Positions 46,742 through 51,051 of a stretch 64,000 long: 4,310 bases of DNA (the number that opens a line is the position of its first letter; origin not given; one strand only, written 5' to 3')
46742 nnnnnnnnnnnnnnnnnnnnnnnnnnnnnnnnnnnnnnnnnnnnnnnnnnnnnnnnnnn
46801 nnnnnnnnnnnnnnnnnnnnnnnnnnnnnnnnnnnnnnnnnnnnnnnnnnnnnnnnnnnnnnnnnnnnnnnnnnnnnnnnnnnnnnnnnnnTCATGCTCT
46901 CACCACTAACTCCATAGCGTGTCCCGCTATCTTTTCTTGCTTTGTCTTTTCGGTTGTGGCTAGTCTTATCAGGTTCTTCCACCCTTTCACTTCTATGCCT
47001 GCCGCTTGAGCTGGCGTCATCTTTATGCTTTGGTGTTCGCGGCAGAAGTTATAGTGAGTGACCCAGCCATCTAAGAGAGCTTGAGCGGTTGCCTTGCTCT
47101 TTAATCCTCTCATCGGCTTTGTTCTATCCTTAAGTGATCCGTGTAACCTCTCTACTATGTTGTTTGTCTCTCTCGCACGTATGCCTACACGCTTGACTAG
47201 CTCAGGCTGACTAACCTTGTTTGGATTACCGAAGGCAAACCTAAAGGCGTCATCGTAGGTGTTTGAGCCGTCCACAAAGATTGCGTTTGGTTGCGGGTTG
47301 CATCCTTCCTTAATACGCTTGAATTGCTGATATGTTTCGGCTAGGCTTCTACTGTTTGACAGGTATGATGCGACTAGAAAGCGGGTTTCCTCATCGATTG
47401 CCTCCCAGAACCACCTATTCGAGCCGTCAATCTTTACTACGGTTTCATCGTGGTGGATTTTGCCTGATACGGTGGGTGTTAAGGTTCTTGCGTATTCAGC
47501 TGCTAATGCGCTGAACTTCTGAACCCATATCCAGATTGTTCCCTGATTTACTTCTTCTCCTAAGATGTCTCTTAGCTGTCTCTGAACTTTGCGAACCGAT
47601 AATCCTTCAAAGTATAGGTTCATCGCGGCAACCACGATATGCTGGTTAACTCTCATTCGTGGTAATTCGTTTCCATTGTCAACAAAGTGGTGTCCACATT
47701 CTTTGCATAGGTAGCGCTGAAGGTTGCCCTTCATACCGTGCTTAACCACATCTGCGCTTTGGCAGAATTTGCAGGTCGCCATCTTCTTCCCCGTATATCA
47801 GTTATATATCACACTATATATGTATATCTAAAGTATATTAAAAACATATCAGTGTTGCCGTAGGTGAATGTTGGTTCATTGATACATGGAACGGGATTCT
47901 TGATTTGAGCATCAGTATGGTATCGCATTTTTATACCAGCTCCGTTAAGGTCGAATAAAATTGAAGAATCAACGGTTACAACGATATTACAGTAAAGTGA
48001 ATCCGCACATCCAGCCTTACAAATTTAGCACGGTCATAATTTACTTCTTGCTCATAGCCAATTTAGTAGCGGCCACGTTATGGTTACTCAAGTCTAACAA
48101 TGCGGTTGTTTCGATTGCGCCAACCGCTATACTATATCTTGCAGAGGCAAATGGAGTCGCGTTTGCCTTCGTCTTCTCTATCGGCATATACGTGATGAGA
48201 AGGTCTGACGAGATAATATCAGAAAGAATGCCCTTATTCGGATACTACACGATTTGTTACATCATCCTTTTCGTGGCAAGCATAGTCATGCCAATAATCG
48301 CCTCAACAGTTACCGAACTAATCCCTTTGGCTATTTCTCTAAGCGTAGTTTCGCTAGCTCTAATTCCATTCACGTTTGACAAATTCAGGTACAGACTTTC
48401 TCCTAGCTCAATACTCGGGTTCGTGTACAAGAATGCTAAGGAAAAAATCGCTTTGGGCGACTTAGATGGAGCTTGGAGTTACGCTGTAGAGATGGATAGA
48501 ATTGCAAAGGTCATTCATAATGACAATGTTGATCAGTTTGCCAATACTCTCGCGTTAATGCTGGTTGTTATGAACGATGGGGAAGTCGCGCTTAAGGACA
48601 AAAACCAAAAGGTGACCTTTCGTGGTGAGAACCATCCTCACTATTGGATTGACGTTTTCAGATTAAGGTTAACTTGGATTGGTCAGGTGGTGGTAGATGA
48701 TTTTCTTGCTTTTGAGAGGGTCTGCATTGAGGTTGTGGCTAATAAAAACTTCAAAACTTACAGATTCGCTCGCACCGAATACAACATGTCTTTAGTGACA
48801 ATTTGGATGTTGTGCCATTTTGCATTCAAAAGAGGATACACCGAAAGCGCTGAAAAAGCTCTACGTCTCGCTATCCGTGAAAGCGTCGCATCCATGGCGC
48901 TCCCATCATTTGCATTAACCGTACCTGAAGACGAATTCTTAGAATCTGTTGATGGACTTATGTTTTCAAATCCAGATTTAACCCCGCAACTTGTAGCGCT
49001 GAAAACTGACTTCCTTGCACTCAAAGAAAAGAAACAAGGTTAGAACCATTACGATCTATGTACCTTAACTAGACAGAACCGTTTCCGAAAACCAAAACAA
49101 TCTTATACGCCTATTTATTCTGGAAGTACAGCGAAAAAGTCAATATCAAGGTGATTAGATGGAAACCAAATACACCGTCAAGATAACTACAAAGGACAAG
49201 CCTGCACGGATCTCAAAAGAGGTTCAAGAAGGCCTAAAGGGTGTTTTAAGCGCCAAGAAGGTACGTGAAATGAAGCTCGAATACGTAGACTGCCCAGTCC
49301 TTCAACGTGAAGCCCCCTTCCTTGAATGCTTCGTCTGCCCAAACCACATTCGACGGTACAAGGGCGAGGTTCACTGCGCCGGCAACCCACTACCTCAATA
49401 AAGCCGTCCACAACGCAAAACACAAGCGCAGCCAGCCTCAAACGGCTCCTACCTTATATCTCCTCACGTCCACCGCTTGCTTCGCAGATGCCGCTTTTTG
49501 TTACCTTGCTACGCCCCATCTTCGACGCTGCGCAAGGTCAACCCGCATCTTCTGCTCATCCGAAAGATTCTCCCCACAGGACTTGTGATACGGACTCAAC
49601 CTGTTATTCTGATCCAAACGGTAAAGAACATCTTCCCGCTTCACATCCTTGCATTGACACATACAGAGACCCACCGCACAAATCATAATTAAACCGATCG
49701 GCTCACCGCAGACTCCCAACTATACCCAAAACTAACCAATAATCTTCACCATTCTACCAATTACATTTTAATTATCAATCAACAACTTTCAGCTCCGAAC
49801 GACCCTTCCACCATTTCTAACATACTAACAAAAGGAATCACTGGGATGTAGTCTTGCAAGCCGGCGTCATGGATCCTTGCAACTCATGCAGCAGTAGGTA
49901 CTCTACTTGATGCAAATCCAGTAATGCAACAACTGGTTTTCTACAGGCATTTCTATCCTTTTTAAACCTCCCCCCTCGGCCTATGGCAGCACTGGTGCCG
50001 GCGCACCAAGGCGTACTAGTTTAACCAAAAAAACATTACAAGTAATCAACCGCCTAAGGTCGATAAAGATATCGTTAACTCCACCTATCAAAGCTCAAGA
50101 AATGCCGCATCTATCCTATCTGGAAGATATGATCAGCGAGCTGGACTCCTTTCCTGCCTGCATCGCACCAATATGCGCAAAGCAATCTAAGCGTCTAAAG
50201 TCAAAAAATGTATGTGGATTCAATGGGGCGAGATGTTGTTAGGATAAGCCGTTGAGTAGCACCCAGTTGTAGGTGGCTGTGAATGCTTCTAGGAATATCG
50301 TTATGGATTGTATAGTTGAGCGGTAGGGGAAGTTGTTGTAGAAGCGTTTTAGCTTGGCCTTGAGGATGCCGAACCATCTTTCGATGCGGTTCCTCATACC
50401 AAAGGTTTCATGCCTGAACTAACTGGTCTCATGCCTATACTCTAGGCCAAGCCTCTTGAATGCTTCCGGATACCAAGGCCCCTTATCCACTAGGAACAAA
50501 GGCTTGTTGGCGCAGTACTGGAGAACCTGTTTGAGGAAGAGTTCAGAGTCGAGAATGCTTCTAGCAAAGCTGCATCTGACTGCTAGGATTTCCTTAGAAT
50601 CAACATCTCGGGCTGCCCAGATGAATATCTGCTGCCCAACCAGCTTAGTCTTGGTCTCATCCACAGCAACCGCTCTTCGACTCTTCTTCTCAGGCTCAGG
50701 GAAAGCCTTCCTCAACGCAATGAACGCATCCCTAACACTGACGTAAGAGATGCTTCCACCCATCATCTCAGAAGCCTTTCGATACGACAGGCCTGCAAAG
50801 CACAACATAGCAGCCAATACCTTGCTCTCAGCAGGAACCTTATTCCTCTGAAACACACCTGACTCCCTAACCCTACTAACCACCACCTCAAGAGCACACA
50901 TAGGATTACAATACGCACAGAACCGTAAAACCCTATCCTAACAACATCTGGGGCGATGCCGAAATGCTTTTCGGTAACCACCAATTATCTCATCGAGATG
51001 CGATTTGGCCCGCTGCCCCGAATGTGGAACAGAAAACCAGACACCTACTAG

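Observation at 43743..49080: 25-bp perfect inverted repeats starting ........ delimit a 5.3-kb IS6-like transposon carrying four passenger genes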

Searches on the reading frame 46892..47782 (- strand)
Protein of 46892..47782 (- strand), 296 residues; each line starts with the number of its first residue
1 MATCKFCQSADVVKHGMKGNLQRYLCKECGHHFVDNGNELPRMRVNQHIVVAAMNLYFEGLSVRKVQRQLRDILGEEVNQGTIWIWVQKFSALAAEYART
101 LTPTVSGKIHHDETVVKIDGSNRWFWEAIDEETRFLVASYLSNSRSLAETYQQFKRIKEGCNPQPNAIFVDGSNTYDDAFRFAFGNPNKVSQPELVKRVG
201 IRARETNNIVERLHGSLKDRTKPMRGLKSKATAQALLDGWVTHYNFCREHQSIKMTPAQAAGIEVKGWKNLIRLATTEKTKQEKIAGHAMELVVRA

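Call 7: search_protein_families(library=pfam, proteins=[window:46892-47782:-], max_evalue=0.01)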
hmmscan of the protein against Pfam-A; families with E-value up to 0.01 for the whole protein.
window:46892-47782:- (296 aa): 6 families
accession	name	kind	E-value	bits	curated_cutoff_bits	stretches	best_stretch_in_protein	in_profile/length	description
PF13610.12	DDE_Tnp_IS240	-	3.5e-21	76.2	27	1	109-248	4-137/139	DDE domain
PF13683.12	rve_3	-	1.5e-08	34.7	26.5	1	204-256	13-65/67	Integrase core domain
PF03050.20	DDE_Tnp_IS66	-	3e-05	24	23.1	1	53-177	13-139/284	Transposase IS66 family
PF03811.18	Zn_ribbon_InsA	-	0.00017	21.6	26.1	1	4-29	8-34/35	InsA N-terminal domain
PF00872.24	Transposase_mut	-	0.0021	17.4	21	1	42-119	96-173/379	Transposase, Mutator family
PF03804.19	DUF325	-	0.0067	16.7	28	0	2-34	83-115/137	Viral proteins of unknown function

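Call 8: search_protein_families(library=ncbifam, proteins=[window:46892-47782:-], max_evalue=0.01)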
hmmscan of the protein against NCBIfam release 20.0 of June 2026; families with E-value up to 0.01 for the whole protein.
window:46892-47782:- (296 aa): 10 families
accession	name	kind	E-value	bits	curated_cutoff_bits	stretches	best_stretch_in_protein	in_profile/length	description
NF033587.1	transpos_IS6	equivalog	3.6e-43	147.6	125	1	42-247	3-201/202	IS6 family transposase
NF033558.1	transpos_IS1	equivalog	2.4e-15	57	100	1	4-178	1-165/199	IS1 family transposase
NF033577.2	transpos_IS481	equivalog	1.7e-13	50.7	224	1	117-260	141-283/284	IS481 family transposase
NF050000.1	IS1_IS1595_Zn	domain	4.4e-11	43.2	28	1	4-35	1-33/34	IS1/IS1595 family N-terminal zinc-binding domain-containing protein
NF048018.1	IS256_N_4Cys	domain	5e-10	39.8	27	1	3-33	1-31/31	transposase-like zinc-binding domain-containing protein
NF033543.2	transpos_IS256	equivalog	2.4e-08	33.4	150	1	43-98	57-113/338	IS256 family transposase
NF041731.2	transpos_ISH6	equivalog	1.1e-07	31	240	1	20-181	85-249/414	ISH6 family transposase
NF033516.0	transpos_IS3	equivalog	4.1e-07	29.6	160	1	206-259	313-367/369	IS3 family transposase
NF048019.1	IS256_Zn_var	equivalog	1.1e-06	28.1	150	1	6-76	2-76/304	IS256 family transposase, variant Zn-binding type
NF033588.1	transpos_ISC774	exception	6.2e-05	22.6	200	1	37-178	9-134/195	IS6 family transposase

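Call 15: find_encoding_contigs(protein=window:46892-47782:-, flank=8000, max_places=10)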
Protein window:46892-47782:- (296 aa): 3 contigs read that carry it; 2 places shown.
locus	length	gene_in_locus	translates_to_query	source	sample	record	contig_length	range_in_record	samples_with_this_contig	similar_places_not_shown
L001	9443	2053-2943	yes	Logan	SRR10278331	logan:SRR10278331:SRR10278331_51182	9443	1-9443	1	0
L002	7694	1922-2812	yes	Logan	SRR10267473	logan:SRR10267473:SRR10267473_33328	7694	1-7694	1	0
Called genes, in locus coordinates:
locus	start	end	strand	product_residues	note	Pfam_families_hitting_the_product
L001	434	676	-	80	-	-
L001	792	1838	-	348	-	-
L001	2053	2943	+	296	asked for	PF13610:DDE_Tnp_IS240, PF13683:rve_3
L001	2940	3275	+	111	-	-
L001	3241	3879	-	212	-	-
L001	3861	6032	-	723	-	PF00082:Peptidase_S8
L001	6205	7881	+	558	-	PF01011:PQQ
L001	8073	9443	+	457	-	?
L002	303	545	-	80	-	-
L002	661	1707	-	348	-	-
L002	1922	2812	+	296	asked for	PF13610:DDE_Tnp_IS240, PF13683:rve_3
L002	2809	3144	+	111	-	-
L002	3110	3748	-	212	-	-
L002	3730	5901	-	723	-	PF00082:Peptidase_S8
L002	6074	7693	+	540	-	?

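Call 16: find_homologous_proteins(query=window:46892-47782:-, max_evalue=1e-20)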
Query window:46892-47782:- (296 aa): 755 proteins with E <= 1e-20 among 3134 candidates; the best 120 are listed.
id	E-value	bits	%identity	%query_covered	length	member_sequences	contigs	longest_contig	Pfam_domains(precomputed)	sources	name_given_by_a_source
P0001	5.7e-200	681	100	100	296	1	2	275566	PF13610.13,PF13683.13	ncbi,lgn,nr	ncbi:MAG: IS6 family transposase [Thaumarchaeota archaeon]|nr:IS6 family transposase [Nitrososphaero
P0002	1.0e-143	496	71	100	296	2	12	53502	PF03050.21,PF13610.13,PF13683.13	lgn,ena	-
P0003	8.4e-137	473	70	96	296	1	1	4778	PF13610.13,PF13683.13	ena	-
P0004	1.3e-133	463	68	99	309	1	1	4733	PF03050.21,PF03811.18,PF13610.13,PF13683.13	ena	-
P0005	1.2e-131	457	66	99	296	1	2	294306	PF03050.21,PF13610.13,PF13683.13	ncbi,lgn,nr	ncbi:MAG: IS6 family transposase [Thaumarchaeota archaeon]|nr:IS6 family transposase [Nitrososphaero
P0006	6.3e-121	421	63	96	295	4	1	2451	PF03050.21,PF13610.13,PF13683.13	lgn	-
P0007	9.3e-110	385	57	100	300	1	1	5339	PF13610.13,PF00872.25,PF13683.13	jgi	jgi:transposase-like protein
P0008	5.0e-106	372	58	95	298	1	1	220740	PF03050.21,PF13610.13,PF00872.25,PF13683.13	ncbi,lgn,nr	ncbi:MAG: hypothetical protein KatS3mg003_0784 [Candidatus Nitrosocaldaceae archaeon]|nr:MAG: hypoth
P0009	5.2e-105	369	57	99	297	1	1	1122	PF13610.13,PF13683.13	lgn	-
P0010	8.9e-105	368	60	94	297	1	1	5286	PF13610.13,PF13683.13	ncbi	-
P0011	9.0e-105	368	56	100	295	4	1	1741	PF13610.13,PF00872.25,PF13683.13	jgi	jgi:transposase-like protein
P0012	6.1e-103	362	56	99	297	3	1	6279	PF13610.13,PF13683.13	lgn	-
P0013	8.8e-103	362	54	100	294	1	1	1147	PF03050.21,PF13610.13,PF13683.13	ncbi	-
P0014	1.6e-102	361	55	100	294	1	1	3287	PF03050.21,PF13610.13,PF13683.13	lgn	-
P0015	2.2e-102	361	53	100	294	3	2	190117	PF03050.21,PF13610.13,PF13683.13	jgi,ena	-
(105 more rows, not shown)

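Call 17: find_encoding_contigs(protein=P0002, flank=8000, max_places=10)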
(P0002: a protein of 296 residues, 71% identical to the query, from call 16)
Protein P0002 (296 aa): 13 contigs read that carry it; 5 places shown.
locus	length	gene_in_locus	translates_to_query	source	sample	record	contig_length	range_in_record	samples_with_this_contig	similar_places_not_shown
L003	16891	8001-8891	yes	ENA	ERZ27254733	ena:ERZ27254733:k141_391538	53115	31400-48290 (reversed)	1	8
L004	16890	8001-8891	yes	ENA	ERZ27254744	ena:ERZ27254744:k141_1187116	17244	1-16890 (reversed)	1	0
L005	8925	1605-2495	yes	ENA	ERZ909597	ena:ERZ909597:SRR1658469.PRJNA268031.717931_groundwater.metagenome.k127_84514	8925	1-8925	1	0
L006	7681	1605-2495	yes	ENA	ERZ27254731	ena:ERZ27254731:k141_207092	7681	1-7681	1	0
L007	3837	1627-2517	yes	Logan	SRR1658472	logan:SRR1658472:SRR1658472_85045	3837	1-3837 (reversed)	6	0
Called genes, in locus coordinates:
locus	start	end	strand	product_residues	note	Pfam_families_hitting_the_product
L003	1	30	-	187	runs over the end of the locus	-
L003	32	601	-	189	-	PF08719:NADAR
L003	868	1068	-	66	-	-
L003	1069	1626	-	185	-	-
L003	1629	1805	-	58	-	-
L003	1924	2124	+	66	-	-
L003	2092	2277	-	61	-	-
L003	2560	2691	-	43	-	-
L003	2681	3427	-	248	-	-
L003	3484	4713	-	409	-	-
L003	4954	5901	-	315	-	-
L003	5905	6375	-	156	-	-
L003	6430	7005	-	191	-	PF16289:PIN_12 (weak)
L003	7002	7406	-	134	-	-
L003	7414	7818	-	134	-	-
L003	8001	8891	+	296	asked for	PF03050:DDE_Tnp_IS66 (faint), PF13610:DDE_Tnp_IS240, PF13683:rve_3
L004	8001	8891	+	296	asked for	PF03050:DDE_Tnp_IS66 (faint), PF13610:DDE_Tnp_IS240, PF13683:rve_3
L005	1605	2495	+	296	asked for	PF03050:DDE_Tnp_IS66 (faint), PF13610:DDE_Tnp_IS240, PF13683:rve_3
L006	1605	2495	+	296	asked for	PF03050:DDE_Tnp_IS66 (faint), PF13610:DDE_Tnp_IS240, PF13683:rve_3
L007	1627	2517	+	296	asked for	PF03050:DDE_Tnp_IS66 (faint), PF13610:DDE_Tnp_IS240, PF13683:rve_3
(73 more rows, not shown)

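Call 18: find_encoding_contigs(protein=P0005, flank=8000, max_places=6)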
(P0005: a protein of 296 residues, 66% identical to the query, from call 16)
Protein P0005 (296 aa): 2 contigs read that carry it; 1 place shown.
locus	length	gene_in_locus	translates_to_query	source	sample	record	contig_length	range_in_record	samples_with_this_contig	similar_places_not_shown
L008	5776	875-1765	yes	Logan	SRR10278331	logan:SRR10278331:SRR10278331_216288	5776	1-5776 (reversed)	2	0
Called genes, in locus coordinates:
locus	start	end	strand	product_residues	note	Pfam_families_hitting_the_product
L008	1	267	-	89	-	?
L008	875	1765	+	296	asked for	PF03050:DDE_Tnp_IS66 (weak), PF13610:DDE_Tnp_IS240, PF13683:rve_3 (weak)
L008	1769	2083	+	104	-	-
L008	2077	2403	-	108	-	-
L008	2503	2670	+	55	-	-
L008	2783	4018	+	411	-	-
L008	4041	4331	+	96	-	-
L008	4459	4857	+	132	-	PF19609:DUF6114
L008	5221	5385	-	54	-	-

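Call 27: find_related_loci(query=A1, collection=genome_contigs, flank=10000)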
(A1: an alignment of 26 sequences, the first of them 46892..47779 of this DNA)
Query A1 (295 aa) in genome_contigs; peptide patterns used: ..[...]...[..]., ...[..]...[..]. (x = any residue, [..] = any of these).
102 stretches matched a pattern; 71 encode a relative of the query (tblastn E <= 1e-3); 69 distinct loci.
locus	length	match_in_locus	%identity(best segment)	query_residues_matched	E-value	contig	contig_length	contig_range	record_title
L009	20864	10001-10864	57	3-295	4e-109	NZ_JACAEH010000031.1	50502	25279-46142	MAG: Nitrososphaera sp. isolate L.E.AR.1 k119_2876315, whole genome shotgun sequence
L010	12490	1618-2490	55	2-294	3e-108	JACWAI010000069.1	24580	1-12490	MAG: Nitrososphaerales archaeon isolate A_CRE_07 k141_284317, whole genome shotgun sequence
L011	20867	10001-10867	56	3-295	8e-108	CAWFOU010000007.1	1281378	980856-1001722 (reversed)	MAG: uncultured archaeon isolate MFD05512.bin.2.38 genome assembly, contig: contig_4138, whole genome shotgun sequence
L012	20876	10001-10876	51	2-295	1e-106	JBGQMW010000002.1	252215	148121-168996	MAG: Candidatus Bathyarchaeia archaeon isolate OBJ2_061818_130_9 k141_1354227_length_252215_cov_26.0758, whole genome sh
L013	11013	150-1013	54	2-294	3e-106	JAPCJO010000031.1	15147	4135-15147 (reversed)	MAG: Thaumarchaeota archaeon isolate AcS1-13 NODE_12436_length_15147_cov_13.123377, whole genome shotgun sequence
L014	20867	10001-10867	55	3-295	4e-106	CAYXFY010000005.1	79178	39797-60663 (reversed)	MAG TPA_asm: uncultured Nitrososphaera sp. isolate SRP290908_co1_399 genome assembly, contig: NODE_297_length_79178_cov_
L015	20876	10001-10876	52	2-295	5e-106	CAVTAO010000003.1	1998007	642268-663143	MAG: Candidatus Bathyarchaeota archaeon isolate MFD04408.bin.2.185 genome assembly, contig: contig_13593, whole genome s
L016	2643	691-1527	55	2-282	1e-108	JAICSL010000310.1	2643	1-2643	MAG: Nitrososphaeraceae archaeon isolate GZL_HYHR_2_bin.52 k141_3741981_length_2643_cov_5.0000, whole genome shotgun seq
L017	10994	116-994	50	2-294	2e-104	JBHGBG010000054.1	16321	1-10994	MAG: Candidatus Bathyarchaeia archaeon isolate SBS.BIN.29 SBSBIN29_contig_54, whole genome shotgun sequence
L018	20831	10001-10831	55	3-279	1e-101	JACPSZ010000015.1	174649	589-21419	MAG: Thaumarchaeota archaeon isolate NC_groundwater_719_Ag_S-0.2um_45_15 S36_SO-2_scaffold_153015, whole genome shotgun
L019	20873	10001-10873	55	3-292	8e-101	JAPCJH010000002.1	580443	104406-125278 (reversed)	MAG: Thaumarchaeota archaeon isolate SubAcS15-15 SubAcS15-15_2, whole genome shotgun sequence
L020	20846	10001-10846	54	3-283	1e-100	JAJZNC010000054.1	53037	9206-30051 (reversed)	MAG: archaeon isolate MAS3.bin69 NODE_1025_length_53037_cov_1.650539, whole genome shotgun sequence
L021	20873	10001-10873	48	2-294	2e-100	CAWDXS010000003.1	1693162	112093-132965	MAG: Candidatus Bathyarchaeota archaeon isolate MFD04408.bin.1.32 genome assembly, contig: contig_23657, whole genome sh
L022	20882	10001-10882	52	3-292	2e-100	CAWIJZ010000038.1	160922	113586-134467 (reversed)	MAG: uncultured Nitrososphaerota archaeon isolate MFD03726.bin.2.137 genome assembly, contig: contig_63410, whole genome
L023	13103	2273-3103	54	3-282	7e-100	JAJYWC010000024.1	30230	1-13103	MAG: archaeon isolate FK2.bin78 NODE_1800_length_30230_cov_1.678404, whole genome shotgun sequence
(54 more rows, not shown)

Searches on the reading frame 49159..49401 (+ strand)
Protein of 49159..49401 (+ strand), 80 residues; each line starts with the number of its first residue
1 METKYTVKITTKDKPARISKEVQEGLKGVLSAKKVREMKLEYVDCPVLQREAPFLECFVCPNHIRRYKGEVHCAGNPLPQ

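Call 7: search_protein_families(library=pfam, proteins=[window:49159-49401:+], max_evalue=0.01)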
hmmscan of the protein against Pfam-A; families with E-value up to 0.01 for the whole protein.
window:49159-49401:+ (80 aa): 0 families

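Call 8: search_protein_families(library=ncbifam, proteins=[window:49159-49401:+], max_evalue=0.01)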
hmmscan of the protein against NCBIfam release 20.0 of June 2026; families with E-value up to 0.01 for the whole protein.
window:49159-49401:+ (80 aa): 0 families

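Call 11: search_protein_families(library=padloc, proteins=[window:49159-49401:+], max_evalue=0.01)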
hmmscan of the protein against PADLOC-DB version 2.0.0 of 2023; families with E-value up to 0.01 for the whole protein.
window:49159-49401:+ (80 aa): 0 families

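Call 39: find_encoding_contigs(protein=window:49159-49401:+, flank=10000, max_places=10)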
Protein window:49159-49401:+ (80 aa): 4 contigs read that carry it; 3 places shown.
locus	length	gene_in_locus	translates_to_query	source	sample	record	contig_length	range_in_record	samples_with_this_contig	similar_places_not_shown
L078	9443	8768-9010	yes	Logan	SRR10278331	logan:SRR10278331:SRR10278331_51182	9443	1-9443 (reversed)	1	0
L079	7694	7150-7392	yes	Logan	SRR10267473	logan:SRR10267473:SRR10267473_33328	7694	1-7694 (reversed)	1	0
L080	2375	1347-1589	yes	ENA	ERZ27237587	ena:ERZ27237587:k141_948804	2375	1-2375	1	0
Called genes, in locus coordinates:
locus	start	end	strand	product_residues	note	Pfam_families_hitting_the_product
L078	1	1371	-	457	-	?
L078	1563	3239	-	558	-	PF01011:PQQ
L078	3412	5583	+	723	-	PF00082:Peptidase_S8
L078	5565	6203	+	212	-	-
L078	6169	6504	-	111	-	-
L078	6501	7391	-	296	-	PF13610:DDE_Tnp_IS240, PF13683:rve_3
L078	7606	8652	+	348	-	-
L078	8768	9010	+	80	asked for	-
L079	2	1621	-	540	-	?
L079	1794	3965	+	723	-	PF00082:Peptidase_S8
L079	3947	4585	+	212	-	-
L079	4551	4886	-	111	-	-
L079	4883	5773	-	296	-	PF13610:DDE_Tnp_IS240, PF13683:rve_3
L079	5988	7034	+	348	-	-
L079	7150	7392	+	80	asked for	-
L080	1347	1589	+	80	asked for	-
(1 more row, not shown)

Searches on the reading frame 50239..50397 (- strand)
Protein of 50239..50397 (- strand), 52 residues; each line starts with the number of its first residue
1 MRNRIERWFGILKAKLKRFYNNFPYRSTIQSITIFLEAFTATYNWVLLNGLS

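Call 7: search_protein_families(library=pfam, proteins=[window:50239-50397:-], max_evalue=0.01)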
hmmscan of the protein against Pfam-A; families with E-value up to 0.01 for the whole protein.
window:50239-50397:- (52 aa): 0 families

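Call 8: search_protein_families(library=ncbifam, proteins=[window:50239-50397:-], max_evalue=0.01)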
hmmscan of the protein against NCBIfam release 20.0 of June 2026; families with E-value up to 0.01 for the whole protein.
window:50239-50397:- (52 aa): 1 family
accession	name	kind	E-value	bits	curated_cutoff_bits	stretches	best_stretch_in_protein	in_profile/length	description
NF033587.1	transpos_IS6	equivalog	0.0029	17.3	125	1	2-45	157-200/202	IS6 family transposase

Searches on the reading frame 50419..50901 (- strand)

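Call 7: search_protein_families(library=pfam, proteins=[window:50419-50901:-], max_evalue=0.01)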
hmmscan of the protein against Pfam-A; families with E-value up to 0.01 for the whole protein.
window:50419-50901:- (160 aa): 1 family
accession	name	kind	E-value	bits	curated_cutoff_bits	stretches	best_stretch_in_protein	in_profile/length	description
PF13610.12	DDE_Tnp_IS240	-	2.8e-06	28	27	1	77-154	3-80/139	DDE domain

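Call 8: search_protein_families(library=ncbifam, proteins=[window:50419-50901:-], max_evalue=0.01)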
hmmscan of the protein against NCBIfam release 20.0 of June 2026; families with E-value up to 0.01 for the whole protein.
window:50419-50901:- (160 aa): 2 families
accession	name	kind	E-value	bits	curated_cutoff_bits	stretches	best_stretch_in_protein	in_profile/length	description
NF033587.1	transpos_IS6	equivalog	1.8e-22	80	125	1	17-158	1-150/202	IS6 family transposase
NF033588.1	transpos_ISC774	exception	4.1e-10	39.5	200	1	76-159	62-146/195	IS6 family transposase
